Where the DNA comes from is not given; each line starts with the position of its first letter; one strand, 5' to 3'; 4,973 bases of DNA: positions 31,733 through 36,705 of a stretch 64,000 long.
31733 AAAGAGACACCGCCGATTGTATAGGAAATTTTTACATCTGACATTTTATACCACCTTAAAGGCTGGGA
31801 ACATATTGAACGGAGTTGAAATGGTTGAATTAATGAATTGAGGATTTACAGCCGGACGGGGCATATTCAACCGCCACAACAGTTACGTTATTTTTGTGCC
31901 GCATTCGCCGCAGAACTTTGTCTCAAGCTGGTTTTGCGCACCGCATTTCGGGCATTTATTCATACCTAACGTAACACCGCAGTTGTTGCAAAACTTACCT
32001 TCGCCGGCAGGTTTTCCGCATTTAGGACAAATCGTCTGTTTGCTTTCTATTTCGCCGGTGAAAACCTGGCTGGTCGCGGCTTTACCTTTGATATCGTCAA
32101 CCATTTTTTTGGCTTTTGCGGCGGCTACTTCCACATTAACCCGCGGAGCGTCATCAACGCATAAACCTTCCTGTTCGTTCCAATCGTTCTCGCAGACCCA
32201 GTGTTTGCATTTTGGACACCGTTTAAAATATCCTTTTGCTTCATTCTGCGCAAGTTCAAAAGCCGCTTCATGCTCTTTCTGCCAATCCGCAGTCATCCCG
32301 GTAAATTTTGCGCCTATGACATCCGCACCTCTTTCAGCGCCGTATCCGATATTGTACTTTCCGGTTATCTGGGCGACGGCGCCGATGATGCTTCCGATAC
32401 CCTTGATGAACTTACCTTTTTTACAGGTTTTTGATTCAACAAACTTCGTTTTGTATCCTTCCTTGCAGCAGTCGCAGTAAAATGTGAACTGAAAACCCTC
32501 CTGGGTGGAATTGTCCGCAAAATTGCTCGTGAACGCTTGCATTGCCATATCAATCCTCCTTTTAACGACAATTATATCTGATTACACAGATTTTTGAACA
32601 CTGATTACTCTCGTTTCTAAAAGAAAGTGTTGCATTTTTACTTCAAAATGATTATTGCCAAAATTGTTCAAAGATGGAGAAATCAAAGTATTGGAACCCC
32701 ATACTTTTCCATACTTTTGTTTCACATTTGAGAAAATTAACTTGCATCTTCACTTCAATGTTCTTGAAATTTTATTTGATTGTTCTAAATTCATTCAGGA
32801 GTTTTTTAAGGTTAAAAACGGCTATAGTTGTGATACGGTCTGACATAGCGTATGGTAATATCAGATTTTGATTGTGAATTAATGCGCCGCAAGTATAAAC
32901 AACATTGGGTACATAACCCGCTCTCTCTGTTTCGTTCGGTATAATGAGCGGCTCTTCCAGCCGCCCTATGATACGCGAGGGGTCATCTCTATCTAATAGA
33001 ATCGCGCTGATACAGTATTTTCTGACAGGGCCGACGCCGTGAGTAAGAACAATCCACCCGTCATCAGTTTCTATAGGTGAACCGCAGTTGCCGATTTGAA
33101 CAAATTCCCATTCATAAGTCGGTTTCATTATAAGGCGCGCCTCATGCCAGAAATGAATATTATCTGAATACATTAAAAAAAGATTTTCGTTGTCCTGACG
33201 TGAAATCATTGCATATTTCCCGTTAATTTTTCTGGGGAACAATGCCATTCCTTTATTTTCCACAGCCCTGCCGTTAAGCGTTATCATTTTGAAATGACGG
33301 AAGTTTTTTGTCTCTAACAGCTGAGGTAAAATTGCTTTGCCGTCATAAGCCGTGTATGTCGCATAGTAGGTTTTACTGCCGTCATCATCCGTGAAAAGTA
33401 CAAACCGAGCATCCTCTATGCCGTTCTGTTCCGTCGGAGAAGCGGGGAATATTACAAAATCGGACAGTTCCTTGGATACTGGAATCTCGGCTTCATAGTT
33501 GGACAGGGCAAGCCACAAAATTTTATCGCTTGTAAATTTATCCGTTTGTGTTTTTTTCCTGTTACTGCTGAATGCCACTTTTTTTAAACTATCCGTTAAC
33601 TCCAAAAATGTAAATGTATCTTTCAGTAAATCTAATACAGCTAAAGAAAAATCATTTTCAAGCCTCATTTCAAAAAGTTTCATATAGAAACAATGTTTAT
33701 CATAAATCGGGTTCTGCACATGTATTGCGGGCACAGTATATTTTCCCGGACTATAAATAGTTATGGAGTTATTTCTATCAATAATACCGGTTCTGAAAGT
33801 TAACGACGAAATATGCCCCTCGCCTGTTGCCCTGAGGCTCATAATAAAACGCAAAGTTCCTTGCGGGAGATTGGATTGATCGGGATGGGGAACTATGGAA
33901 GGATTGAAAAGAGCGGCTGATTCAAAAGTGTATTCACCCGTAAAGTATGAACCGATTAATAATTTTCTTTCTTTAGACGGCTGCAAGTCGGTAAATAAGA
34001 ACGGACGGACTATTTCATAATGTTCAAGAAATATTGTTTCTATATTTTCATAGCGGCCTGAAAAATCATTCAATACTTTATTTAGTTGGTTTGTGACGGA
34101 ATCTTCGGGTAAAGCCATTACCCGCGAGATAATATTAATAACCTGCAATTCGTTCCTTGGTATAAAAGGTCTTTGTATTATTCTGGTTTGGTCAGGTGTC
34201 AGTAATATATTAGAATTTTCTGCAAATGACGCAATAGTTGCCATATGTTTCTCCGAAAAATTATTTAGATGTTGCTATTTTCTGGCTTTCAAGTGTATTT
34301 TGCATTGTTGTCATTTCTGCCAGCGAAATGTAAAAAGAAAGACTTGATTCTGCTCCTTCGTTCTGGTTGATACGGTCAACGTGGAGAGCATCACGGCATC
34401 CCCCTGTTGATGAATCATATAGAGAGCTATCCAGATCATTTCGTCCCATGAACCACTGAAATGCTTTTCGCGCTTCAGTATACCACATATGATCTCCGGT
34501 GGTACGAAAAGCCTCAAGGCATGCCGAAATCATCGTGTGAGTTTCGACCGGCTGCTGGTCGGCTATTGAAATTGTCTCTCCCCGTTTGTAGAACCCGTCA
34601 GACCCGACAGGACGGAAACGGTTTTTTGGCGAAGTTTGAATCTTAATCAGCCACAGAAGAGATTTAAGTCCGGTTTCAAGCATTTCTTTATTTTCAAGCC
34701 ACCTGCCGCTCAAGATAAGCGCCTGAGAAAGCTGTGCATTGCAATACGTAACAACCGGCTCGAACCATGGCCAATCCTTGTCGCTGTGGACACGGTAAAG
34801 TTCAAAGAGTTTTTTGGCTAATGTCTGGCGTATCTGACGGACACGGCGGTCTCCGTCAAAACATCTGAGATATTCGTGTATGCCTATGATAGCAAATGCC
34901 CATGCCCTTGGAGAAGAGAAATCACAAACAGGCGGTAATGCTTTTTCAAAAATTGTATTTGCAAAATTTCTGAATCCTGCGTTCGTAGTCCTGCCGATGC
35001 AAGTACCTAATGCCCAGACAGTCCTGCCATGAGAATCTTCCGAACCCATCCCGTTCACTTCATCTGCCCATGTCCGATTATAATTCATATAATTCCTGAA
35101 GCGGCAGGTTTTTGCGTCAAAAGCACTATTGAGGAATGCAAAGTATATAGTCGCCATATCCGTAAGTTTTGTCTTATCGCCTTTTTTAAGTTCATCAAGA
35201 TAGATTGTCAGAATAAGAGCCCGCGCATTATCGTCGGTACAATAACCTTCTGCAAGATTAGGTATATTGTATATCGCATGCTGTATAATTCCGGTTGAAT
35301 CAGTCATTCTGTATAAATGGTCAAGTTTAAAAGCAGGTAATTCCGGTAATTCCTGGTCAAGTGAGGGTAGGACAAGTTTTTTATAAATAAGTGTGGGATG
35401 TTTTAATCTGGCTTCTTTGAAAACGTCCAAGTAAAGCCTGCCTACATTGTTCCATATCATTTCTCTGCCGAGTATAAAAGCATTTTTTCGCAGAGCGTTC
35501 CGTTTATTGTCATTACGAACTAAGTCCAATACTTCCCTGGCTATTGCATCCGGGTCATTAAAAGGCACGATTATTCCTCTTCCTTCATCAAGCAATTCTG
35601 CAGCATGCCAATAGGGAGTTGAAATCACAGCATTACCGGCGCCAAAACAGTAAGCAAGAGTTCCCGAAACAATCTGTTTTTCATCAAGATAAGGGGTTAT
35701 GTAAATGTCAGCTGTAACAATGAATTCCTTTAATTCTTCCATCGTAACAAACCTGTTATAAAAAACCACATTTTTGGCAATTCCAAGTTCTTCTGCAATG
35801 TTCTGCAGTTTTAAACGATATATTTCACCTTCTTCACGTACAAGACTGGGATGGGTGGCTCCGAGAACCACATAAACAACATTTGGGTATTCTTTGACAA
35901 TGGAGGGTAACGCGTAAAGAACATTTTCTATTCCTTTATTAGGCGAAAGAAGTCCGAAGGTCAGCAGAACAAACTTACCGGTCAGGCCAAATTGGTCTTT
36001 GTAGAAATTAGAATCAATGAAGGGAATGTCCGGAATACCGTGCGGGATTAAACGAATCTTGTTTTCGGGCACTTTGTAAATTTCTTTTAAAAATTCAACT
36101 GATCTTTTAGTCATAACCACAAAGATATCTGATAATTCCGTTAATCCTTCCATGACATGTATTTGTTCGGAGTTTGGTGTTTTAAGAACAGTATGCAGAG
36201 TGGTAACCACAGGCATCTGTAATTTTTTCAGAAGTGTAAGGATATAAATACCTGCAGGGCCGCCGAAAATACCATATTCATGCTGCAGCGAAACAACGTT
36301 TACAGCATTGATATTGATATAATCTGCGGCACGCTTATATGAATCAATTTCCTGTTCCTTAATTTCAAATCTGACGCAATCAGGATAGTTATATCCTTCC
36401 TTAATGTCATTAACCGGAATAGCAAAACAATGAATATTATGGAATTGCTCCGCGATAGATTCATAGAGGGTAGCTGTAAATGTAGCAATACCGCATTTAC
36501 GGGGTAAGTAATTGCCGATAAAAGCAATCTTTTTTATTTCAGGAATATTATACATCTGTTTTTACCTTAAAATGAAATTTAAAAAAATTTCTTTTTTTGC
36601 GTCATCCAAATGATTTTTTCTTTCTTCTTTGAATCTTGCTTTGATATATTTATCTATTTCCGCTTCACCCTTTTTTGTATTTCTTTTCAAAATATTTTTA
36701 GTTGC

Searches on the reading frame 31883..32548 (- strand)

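Call 67: search_protein_families(library=pfam, proteins=[window:31883-32548:-], max_evalue=0.00001)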
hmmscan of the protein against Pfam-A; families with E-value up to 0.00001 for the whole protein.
window:31883-32548:- (221 aa): 3 families
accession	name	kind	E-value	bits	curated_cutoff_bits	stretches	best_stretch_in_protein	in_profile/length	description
PF12773.13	DZR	-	5.9e-09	36.4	27.3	1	174-217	1-45/45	Double zinc ribbon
PF13240.11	Zn_Ribbon_1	-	4.2e-08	33.2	25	1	198-219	1-22/23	zinc-ribbon domain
PF13248.11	Zn_ribbon_3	-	2.3e-07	30.5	27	0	196-220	2-26/26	zinc-ribbon domain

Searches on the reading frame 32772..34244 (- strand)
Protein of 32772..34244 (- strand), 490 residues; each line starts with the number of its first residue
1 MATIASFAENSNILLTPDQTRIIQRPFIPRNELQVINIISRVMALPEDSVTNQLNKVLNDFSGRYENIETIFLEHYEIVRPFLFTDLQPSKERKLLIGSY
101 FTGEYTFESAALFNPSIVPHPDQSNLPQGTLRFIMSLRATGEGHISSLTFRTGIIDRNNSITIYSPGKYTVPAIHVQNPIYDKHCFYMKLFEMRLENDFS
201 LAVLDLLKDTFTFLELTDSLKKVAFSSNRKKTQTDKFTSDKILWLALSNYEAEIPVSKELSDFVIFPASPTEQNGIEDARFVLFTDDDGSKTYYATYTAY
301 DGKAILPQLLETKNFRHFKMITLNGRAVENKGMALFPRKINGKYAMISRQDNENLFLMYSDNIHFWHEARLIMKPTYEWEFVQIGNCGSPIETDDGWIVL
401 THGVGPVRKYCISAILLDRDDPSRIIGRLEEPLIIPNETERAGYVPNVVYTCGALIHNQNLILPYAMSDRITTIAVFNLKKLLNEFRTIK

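Call 67: search_protein_families(library=pfam, proteins=[window:32772-34244:-], max_evalue=0.00001)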
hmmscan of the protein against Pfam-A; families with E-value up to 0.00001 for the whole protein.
window:32772-34244:- (490 aa): 1 family
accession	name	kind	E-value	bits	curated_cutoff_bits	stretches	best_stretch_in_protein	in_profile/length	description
PF04041.19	Glyco_hydro_130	-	1.5e-31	110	26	1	262-484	85-316/320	beta-1,4-mannooligosaccharide phosphorylase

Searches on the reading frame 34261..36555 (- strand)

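Call 67: search_protein_families(library=pfam, proteins=[window:34261-36555:-], max_evalue=0.00001)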
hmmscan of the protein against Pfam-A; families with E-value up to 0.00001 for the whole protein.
window:34261-36555:- (764 aa): 3 families
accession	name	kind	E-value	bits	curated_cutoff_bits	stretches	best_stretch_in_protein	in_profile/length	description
PF00534.26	Glycos_transf_1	-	6.1e-18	65.4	26.4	1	186-359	6-169/172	Glycosyl transferases group 1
PF13692.12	Glyco_trans_1_4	-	9.5e-15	55.5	27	1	195-348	2-142/142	Glycosyl transferases group 1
PF13439.12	Glyco_transf_4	-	1.5e-07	32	28.5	1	22-174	3-166/170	Glycosyltransferase Family 4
